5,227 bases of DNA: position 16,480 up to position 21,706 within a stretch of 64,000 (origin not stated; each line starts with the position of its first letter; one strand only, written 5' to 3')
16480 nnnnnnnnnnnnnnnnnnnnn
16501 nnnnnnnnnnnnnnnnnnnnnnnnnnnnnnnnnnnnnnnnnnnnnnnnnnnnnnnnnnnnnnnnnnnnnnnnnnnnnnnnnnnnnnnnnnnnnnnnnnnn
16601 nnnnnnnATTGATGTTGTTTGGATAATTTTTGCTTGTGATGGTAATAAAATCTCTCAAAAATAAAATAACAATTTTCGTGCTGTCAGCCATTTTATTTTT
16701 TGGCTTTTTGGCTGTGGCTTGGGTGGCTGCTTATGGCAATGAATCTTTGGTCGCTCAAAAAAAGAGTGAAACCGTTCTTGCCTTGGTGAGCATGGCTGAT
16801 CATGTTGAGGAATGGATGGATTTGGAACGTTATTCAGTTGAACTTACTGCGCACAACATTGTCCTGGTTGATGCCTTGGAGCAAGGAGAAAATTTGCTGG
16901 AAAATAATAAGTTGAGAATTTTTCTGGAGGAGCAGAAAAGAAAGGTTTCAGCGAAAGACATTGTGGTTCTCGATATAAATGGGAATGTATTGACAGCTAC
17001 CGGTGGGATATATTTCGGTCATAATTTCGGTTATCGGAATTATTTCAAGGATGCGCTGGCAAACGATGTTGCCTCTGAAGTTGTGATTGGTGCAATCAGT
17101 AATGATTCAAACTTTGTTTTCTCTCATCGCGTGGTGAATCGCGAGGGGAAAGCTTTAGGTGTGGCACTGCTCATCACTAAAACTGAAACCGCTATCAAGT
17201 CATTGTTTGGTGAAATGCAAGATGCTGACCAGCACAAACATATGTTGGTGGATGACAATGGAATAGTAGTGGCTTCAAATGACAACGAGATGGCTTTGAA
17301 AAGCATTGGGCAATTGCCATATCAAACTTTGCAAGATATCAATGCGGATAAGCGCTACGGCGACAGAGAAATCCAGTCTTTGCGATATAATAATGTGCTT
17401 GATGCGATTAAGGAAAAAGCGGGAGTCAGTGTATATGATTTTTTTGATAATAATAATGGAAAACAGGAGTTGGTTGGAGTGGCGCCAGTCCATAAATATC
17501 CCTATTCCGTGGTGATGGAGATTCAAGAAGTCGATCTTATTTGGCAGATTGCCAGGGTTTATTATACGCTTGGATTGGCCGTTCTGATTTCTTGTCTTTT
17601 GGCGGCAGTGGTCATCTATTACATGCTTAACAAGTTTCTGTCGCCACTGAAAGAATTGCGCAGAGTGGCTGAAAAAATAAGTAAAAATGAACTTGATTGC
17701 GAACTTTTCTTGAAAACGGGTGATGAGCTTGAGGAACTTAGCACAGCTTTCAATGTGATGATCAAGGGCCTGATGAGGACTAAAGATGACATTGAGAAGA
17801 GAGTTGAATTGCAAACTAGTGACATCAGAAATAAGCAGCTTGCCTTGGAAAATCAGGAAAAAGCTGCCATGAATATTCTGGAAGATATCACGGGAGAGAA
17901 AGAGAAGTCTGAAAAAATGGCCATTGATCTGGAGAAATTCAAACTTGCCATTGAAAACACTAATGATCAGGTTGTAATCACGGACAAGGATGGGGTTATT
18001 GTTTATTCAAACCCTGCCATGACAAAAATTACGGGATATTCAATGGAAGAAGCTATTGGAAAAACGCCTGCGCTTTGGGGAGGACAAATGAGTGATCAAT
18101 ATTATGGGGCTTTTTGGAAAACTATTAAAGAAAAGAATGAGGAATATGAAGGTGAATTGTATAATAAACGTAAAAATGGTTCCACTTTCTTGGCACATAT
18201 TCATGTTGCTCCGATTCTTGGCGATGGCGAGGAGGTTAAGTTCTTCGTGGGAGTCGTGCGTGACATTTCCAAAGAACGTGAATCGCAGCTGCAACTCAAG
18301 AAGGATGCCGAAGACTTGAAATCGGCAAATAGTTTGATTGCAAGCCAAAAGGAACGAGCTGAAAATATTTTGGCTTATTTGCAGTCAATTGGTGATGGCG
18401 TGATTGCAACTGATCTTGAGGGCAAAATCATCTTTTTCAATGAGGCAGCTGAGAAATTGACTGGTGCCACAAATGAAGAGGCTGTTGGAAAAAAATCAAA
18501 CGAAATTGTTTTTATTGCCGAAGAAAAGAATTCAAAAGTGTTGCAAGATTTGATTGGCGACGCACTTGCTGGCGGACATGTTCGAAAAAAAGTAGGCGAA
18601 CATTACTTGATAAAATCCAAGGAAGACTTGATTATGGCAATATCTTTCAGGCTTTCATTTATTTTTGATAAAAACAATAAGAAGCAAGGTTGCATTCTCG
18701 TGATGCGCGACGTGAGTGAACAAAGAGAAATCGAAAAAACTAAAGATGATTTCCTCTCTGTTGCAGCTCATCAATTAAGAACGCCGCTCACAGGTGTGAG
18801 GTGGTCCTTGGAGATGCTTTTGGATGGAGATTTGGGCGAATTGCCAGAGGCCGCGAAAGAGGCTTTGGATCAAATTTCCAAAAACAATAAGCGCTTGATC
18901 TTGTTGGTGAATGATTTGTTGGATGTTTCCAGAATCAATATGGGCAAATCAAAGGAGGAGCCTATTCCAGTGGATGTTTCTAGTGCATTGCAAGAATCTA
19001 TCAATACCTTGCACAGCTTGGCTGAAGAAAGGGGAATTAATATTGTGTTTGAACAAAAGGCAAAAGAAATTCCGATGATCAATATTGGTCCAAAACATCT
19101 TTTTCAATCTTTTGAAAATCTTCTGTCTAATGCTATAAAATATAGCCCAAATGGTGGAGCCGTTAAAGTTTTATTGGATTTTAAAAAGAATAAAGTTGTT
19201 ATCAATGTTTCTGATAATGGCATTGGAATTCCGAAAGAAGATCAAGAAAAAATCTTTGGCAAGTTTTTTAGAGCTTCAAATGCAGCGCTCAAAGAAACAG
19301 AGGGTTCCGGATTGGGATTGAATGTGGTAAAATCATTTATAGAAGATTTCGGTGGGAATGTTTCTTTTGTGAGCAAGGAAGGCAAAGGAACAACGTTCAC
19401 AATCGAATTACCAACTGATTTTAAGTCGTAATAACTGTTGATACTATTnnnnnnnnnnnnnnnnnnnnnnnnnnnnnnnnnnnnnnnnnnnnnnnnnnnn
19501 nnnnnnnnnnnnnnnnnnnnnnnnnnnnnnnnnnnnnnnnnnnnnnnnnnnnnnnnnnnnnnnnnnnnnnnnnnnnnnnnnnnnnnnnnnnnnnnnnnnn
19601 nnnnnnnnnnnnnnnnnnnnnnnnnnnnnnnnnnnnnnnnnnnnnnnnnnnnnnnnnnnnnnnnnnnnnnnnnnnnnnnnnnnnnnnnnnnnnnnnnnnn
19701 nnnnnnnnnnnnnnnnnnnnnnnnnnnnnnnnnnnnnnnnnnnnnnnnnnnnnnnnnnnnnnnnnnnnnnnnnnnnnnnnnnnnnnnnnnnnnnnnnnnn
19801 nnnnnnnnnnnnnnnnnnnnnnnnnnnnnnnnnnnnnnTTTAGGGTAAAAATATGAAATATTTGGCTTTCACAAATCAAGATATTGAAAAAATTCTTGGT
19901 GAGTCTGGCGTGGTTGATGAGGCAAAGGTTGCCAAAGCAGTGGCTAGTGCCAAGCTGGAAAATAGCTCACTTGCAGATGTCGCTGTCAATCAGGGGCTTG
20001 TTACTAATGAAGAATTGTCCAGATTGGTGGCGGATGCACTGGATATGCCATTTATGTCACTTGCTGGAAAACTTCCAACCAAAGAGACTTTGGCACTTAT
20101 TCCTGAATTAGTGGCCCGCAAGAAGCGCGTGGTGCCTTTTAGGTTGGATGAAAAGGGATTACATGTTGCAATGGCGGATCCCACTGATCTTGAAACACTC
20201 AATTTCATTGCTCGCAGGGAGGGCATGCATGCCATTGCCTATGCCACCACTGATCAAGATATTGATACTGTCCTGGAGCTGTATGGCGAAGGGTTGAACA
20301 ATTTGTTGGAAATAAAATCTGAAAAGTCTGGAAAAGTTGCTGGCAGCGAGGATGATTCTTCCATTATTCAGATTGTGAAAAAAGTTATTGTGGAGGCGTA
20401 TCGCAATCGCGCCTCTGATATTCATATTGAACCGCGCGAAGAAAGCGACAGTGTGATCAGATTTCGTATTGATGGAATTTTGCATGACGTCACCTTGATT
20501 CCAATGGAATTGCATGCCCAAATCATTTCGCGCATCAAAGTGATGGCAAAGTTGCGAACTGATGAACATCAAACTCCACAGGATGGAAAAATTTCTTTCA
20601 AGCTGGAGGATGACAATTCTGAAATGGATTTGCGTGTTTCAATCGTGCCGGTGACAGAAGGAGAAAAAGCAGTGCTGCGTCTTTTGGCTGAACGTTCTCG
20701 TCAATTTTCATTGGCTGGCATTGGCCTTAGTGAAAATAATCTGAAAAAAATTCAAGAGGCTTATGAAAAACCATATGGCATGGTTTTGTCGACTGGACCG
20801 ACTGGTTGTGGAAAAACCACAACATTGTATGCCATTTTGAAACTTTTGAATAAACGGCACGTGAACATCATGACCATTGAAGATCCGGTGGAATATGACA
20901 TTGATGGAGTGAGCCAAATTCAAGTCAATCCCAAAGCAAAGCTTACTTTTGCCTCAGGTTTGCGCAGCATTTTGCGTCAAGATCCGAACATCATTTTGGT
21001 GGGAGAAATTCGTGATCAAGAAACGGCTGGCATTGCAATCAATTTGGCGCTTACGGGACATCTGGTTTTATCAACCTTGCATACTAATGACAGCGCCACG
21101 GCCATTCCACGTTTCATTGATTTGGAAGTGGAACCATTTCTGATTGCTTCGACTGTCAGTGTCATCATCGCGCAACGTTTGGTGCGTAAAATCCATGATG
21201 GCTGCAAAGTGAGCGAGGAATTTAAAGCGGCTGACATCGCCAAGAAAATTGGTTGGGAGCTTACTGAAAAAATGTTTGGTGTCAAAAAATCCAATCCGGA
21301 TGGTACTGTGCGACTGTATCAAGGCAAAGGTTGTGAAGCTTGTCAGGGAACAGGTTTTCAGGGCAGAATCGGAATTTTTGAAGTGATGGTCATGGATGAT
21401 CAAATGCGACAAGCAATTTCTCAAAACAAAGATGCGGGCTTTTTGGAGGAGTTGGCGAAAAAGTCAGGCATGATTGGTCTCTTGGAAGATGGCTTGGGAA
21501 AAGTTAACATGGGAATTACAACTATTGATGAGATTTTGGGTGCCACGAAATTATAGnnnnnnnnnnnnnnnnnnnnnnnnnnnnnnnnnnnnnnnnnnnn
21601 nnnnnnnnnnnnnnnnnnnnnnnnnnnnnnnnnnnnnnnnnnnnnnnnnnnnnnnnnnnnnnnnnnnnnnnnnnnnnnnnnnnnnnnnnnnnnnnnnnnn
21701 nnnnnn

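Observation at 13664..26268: LytR_C domains recruited into the pilus locus, including a PilM-like/TM/LytR_C fusion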

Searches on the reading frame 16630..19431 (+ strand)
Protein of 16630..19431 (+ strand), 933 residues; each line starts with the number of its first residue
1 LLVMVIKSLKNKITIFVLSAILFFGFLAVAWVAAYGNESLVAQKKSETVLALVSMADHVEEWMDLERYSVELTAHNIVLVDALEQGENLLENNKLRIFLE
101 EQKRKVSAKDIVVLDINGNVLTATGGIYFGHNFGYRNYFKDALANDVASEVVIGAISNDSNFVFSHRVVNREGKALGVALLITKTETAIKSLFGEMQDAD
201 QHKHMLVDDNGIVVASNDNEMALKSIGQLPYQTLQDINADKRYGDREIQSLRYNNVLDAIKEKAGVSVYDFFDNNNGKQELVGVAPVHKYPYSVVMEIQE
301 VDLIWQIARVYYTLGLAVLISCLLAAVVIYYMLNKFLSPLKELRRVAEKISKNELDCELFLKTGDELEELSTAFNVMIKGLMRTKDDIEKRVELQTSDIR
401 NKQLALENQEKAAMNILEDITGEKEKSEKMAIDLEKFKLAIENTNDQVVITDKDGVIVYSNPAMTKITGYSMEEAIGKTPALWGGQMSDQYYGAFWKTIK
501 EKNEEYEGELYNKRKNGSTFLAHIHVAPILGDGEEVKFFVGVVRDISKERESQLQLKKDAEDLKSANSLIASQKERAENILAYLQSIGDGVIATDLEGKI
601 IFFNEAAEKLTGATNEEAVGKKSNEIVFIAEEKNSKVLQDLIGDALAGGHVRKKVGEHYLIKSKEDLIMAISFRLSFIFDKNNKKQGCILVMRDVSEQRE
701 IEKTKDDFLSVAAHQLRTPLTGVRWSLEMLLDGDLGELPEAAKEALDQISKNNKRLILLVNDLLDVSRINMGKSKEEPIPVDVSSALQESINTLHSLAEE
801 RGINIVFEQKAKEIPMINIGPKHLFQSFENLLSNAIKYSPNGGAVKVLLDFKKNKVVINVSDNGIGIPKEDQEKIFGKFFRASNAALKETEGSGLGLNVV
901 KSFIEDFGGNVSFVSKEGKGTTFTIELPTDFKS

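Call 76: search_protein_families(library=pfam, proteins=[window:16630-19431:+], max_evalue=0.0001)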
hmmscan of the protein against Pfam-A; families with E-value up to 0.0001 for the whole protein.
window:16630-19431:+ (933 aa): 9 families
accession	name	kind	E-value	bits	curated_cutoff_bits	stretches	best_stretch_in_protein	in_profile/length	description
PF13426.13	PAS_9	-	2.1e-30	105.5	27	2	447-547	3-102/103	PAS domain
PF02518.31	HATPase_c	-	4.4e-30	104.8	26.4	1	821-929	3-109/111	Histidine kinase-, DNA gyrase B-, and HSP90-like ATPase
PF00989.32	PAS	-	1.3e-28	99.7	22.6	2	436-546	2-113/113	PAS fold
PF08448.16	PAS_4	-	1e-18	68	23.1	2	585-700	2-110/110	PAS fold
PF00512.31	HisKA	-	4.7e-17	62.2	26.9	1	705-771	2-65/66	His Kinase A (phospho-acceptor) domain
PF08447.18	PAS_3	-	1.3e-10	41.8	25.6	1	457-543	1-89/89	PAS fold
PF13188.13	PAS_8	-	1.6e-10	40.9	21.8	0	584-617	7-42/65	PAS domain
PF02743.24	dCache_1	-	1.8e-10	41.2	45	1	51-245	14-221/240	Cache domain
PF00672.30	HAMP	-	2.1e-09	38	25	1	335-381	5-51/53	HAMP domain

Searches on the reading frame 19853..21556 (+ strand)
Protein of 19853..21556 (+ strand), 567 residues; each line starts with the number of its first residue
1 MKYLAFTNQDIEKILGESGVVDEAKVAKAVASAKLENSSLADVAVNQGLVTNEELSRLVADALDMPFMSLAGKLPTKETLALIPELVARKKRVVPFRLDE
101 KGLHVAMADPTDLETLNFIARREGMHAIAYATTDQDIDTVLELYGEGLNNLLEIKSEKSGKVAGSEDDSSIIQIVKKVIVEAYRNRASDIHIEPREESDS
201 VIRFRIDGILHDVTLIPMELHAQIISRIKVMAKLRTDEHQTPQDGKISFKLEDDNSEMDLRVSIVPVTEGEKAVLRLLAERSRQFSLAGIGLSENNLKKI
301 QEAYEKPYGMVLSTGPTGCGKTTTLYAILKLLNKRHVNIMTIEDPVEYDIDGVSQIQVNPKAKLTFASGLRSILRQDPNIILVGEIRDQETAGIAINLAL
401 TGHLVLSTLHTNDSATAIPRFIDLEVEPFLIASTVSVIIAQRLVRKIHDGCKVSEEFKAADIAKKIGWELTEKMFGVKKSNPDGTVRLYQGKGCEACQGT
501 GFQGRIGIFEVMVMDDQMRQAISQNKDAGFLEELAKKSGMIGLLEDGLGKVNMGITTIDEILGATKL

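Call 4: search_protein_families(library=pfam, proteins=[window:19853-21556:+], max_evalue=1)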
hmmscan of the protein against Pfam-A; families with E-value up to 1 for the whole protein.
window:19853-21556:+ (567 aa): 20 families
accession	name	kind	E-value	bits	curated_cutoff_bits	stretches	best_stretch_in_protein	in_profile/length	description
PF00437.27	T2SSE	-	2.6e-126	421.7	24.9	1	166-562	3-369/370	Type II/IV secretion system protein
PF05157.20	MshEN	-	1.6e-14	54.1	23.1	1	63-144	1-83/90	MshEN domain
PF01637.24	ATPase_2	-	0.0017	18.6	33.2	1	294-363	5-75/225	ATPase domain predominantly from Archaea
PF13401.12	AAA_22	-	0.0028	18.4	27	1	309-347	6-44/130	AAA domain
PF25199.1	nSTAND_NTPase5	-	0.0051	17.1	34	1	297-361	29-95/145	Novel STAND NTPase 5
PF03215.21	Rad17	-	0.0082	16.5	23.8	1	307-335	44-72/186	Rad17 P-loop domain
PF13173.12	AAA_14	-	0.011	16.1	27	1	311-351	5-46/129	AAA domain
PF13245.12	AAA_19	-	0.014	16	25.1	1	309-337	12-42/134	AAA domain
PF20720.3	nSTAND3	-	0.015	15.4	27.2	1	297-347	7-56/155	Novel STAND NTPase 3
PF13191.12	AAA_16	-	0.018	16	32.6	1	294-347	6-62/167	AAA ATPase domain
PF12775.13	AAA_7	-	0.019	15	25.8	1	310-342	35-67/181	P-loop containing dynein motor region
PF00004.35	AAA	-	0.022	15.6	21.2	1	312-341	2-28/131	ATPase family associated with various cellular activities (AAA)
PF13604.12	AAA_30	-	0.022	14.9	27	1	298-338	8-48/191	AAA domain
PF13086.12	AAA_11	-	0.024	14.8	27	1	293-335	3-44/257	AAA domain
PF00005.33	ABC_tran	-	0.028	15.5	25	1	314-339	17-42/137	ABC transporter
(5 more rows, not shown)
